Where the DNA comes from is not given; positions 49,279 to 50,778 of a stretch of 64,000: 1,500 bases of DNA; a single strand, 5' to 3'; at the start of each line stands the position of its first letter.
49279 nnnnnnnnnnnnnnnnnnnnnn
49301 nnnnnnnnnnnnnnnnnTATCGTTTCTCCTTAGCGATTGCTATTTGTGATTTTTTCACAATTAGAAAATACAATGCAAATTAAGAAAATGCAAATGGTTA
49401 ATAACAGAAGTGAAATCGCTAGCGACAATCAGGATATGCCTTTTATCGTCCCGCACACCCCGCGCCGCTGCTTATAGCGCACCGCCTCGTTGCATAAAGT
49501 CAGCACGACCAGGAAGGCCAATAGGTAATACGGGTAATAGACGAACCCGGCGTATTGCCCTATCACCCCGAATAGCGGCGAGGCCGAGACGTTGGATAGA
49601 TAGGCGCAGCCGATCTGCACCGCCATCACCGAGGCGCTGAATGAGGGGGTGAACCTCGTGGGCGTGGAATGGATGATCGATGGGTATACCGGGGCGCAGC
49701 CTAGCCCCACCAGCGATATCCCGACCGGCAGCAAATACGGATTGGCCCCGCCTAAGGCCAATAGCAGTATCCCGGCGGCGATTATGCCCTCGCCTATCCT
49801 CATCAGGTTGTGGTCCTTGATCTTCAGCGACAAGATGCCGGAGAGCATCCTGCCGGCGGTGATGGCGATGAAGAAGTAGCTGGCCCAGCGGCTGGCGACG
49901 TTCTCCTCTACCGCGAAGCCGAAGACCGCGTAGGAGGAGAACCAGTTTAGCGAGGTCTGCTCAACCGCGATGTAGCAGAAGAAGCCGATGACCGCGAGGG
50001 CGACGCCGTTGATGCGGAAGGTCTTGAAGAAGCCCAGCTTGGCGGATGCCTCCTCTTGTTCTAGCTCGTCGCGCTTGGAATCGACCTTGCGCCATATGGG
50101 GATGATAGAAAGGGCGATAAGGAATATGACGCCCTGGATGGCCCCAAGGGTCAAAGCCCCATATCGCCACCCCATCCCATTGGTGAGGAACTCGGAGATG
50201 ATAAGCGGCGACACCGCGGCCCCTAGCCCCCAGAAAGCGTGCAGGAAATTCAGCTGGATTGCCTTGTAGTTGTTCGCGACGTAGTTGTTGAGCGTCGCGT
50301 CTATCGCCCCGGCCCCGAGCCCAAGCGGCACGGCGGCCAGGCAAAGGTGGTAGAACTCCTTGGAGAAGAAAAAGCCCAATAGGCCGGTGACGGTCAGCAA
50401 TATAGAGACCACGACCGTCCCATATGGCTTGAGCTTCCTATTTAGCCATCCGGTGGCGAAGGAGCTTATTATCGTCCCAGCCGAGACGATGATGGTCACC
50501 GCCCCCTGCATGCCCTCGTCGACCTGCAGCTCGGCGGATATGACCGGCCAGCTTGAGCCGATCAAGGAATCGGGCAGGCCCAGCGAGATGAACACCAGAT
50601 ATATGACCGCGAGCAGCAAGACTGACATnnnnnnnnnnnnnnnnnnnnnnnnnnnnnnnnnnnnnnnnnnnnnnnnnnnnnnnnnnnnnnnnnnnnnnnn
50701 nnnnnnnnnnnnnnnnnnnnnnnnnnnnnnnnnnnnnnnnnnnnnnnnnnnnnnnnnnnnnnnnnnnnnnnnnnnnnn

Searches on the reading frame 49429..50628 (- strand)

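Call 101: search_protein_families(library=pfam, proteins=[window:49429-50628:-], max_evalue=0.0001)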
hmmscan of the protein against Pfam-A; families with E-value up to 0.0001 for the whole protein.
window:49429-50628:- (399 aa): 1 family
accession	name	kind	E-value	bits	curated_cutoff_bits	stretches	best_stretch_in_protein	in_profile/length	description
PF07690.21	MFS_1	-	3e-28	99.2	33.4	2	10-292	2-287/347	Major Facilitator Superfamily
